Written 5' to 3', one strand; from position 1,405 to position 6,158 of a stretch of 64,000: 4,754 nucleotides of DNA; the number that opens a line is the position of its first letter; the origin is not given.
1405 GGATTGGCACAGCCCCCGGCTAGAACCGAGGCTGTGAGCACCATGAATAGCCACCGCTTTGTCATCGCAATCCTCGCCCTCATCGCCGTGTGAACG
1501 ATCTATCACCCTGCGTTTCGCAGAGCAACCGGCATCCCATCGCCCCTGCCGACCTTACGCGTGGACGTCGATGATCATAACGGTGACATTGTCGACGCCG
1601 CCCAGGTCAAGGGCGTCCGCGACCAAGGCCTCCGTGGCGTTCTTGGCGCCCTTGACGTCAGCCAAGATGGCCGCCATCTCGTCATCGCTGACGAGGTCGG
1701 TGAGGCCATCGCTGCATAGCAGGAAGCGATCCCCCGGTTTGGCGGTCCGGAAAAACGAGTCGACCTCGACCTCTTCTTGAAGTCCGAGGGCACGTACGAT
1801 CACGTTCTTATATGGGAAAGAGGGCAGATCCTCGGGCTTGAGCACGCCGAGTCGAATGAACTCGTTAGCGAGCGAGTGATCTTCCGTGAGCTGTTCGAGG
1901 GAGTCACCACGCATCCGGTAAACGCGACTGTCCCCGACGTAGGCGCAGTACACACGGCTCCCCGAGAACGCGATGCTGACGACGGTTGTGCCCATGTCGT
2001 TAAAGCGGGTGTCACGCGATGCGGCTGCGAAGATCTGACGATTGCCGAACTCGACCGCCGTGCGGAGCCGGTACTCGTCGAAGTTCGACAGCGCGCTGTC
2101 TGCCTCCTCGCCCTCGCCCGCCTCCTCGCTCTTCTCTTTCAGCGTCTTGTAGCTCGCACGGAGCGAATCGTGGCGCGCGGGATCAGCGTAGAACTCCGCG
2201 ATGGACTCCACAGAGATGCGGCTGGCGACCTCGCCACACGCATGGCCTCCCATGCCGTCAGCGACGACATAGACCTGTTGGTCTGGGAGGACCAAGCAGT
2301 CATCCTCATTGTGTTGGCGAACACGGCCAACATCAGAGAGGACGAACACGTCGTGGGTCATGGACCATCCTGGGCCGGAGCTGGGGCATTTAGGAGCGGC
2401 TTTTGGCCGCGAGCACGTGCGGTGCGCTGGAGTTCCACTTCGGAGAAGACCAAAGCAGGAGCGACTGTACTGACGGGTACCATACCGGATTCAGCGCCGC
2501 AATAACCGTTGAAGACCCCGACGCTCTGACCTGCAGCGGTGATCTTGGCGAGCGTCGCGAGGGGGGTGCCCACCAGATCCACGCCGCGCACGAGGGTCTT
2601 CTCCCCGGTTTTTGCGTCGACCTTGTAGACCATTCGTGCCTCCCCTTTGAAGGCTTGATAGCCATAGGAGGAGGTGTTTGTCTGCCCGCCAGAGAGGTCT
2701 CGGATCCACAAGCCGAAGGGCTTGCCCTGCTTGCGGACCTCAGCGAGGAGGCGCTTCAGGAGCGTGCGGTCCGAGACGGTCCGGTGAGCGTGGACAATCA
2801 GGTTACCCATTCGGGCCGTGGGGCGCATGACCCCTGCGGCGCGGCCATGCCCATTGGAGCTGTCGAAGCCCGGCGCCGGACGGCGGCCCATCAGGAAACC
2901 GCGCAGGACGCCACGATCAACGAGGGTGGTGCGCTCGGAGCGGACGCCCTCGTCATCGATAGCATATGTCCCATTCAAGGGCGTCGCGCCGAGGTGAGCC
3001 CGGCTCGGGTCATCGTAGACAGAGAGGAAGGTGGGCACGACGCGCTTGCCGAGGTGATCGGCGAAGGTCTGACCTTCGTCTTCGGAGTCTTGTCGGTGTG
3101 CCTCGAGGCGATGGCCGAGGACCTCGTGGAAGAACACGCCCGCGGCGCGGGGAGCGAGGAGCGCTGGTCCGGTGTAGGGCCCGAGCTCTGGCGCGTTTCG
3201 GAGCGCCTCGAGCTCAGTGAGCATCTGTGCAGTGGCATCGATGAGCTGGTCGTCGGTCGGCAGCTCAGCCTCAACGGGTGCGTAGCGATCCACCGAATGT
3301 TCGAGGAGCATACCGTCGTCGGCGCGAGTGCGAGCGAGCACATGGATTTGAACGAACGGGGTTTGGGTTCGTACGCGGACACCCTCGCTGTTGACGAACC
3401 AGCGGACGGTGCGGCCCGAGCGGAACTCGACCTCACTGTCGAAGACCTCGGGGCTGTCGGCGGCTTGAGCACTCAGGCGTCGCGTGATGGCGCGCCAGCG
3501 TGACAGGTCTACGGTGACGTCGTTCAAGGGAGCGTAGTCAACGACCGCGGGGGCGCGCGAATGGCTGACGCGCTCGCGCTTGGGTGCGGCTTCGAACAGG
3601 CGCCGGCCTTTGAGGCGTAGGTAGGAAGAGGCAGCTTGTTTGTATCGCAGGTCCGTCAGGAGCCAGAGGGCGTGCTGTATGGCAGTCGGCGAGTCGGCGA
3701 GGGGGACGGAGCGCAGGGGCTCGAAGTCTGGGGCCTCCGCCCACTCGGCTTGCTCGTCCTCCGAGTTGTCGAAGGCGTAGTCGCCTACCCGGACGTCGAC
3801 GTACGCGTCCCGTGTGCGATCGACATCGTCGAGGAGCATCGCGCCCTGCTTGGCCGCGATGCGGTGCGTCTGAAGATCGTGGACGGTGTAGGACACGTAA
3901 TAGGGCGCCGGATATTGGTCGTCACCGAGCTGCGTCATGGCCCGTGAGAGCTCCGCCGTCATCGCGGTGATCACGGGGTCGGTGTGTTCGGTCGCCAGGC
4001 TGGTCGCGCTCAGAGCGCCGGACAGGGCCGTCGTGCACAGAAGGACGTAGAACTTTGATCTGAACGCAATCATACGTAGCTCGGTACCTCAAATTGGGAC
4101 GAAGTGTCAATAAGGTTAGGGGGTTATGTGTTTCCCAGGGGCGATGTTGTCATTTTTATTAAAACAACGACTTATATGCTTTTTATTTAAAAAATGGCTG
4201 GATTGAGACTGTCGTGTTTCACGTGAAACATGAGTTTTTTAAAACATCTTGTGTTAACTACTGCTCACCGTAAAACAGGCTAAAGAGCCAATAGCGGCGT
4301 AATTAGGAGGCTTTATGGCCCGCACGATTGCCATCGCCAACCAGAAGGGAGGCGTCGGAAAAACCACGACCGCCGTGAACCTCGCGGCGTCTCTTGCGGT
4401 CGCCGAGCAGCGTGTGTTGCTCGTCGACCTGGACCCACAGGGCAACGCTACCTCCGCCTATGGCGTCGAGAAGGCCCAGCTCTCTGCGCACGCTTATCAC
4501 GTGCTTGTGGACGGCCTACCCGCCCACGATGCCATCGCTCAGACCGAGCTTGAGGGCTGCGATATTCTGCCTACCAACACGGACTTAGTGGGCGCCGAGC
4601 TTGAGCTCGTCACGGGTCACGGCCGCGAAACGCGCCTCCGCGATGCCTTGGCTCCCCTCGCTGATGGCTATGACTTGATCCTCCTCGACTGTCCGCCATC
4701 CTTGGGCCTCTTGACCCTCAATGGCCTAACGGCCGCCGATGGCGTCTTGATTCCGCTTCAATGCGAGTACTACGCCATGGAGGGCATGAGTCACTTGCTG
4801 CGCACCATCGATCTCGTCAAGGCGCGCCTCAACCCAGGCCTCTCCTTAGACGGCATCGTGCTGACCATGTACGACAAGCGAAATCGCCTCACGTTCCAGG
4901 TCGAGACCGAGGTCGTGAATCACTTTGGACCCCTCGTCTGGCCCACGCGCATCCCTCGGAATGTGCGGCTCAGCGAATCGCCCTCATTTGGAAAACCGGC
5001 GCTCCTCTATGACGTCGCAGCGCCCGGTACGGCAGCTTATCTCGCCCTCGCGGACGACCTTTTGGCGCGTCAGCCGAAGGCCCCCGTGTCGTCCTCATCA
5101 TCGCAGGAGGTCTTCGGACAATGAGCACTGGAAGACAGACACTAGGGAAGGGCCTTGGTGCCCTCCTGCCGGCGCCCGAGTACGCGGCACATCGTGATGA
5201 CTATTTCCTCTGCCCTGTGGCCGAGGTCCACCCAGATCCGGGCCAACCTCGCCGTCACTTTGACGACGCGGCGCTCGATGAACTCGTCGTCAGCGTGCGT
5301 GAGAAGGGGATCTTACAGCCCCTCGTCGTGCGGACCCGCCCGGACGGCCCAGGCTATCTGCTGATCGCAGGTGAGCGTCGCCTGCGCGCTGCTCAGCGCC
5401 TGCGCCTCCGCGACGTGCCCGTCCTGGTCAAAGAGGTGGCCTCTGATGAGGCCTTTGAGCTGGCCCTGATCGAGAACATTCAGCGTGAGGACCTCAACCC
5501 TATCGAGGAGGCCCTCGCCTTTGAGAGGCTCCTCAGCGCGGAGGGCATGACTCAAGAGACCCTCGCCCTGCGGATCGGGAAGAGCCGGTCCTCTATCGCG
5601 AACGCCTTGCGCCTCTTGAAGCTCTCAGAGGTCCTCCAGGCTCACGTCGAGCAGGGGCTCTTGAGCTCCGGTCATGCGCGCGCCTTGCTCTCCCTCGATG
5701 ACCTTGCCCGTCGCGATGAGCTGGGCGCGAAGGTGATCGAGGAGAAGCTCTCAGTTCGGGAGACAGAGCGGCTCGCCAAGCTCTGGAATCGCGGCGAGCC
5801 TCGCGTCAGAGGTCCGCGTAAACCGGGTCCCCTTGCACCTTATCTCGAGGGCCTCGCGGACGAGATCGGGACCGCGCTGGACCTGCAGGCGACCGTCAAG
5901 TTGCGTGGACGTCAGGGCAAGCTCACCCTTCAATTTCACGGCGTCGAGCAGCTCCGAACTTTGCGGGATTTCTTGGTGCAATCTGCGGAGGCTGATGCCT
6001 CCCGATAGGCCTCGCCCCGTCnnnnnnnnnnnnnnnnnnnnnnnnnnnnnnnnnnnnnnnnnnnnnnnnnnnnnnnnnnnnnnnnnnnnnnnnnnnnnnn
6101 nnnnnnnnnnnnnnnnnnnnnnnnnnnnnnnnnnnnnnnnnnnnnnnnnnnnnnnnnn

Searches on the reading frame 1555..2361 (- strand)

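Call 45: search_protein_families(library=pfam, proteins=[window:1555-2361:-], max_evalue=0.0001)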
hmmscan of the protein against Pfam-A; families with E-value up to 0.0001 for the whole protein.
window:1555-2361:- (268 aa): 3 families
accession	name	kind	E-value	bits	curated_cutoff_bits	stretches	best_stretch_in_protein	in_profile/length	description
PF13672.11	PP2C_2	-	4.1e-17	62.9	24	1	15-237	9-192/209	Protein phosphatase 2C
PF00481.26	PP2C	-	4.5e-11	43.3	20.3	1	115-166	94-144/255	Protein phosphatase 2C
PF07228.17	SpoIIE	-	4.4e-06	27.2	25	1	191-266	104-191/192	Stage II sporulation protein E (SpoIIE)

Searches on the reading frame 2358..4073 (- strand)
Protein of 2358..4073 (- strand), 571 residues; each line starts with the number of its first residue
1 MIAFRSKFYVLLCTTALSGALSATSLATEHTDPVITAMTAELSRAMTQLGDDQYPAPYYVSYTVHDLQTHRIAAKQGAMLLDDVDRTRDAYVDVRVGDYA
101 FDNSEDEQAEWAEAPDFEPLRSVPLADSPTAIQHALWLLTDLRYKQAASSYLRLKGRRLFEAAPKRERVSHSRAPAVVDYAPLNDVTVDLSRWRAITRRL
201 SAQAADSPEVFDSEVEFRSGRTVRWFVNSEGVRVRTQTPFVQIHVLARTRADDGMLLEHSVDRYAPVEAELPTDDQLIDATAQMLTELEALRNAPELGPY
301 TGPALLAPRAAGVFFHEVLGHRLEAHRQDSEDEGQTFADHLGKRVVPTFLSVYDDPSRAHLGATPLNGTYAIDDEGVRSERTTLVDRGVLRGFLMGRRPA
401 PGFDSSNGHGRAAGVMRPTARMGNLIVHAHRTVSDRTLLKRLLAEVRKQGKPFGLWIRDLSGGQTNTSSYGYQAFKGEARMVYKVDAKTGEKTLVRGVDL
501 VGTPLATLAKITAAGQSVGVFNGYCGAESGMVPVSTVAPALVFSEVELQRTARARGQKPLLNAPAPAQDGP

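Call 45: search_protein_families(library=pfam, proteins=[window:2358-4073:-], max_evalue=0.0001)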
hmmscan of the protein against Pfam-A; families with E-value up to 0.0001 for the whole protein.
window:2358-4073:- (571 aa): 1 family
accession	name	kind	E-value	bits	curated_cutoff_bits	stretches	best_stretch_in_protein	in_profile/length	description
PF19289.4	PmbA_TldD_3rd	-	4.3e-29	101.7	22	1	303-548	5-218/220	PmbA/TldA metallopeptidase C-terminal domain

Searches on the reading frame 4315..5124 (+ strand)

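Call 45: search_protein_families(library=pfam, proteins=[window:4315-5124:+], max_evalue=0.0001)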
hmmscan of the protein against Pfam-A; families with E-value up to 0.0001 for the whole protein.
window:4315-5124:+ (269 aa): 7 families
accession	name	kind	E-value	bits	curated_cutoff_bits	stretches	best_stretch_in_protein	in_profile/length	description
PF13614.12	AAA_31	-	1.6e-64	217.6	27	1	3-177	2-176/177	AAA domain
PF01656.29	CbiA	-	1.5e-26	93.3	25.4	1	5-228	1-124/125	CobQ/CobB/MinD/ParA nucleotide binding domain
PF09140.17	MipZ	-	2.3e-11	43.9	20.7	1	4-150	2-131/262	ATPase MipZ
PF06564.18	CBP_BcsQ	-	5.1e-10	39.7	21.3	1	5-144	4-141/234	Cellulose biosynthesis protein BcsQ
PF10609.15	ParA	-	4.6e-09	36.5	27.1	1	3-46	4-47/246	NUBPL iron-transfer P-loop NTPase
PF02374.21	ArsA_ATPase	-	1.7e-06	27.9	24.3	1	10-52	8-50/305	Anion-transporting ATPase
PF00142.24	Fer4_NifH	-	3.6e-06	27.1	25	1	5-48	3-45/271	4Fe-4S iron sulfur cluster binding proteins, NifH/frxC family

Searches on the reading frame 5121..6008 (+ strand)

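Call 45: search_protein_families(library=pfam, proteins=[window:5121-6008:+], max_evalue=0.0001)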
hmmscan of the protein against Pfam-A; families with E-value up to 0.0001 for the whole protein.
window:5121-6008:+ (295 aa): 2 families
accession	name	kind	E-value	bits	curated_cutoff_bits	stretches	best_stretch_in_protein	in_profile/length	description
PF17762.8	HTH_ParB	-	1.5e-33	115.4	22.6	1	123-221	1-99/102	ParB HTH domain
PF02195.25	ParB_N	-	7.6e-29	100.1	26.3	1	32-121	7-95/95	ParB N-terminal domain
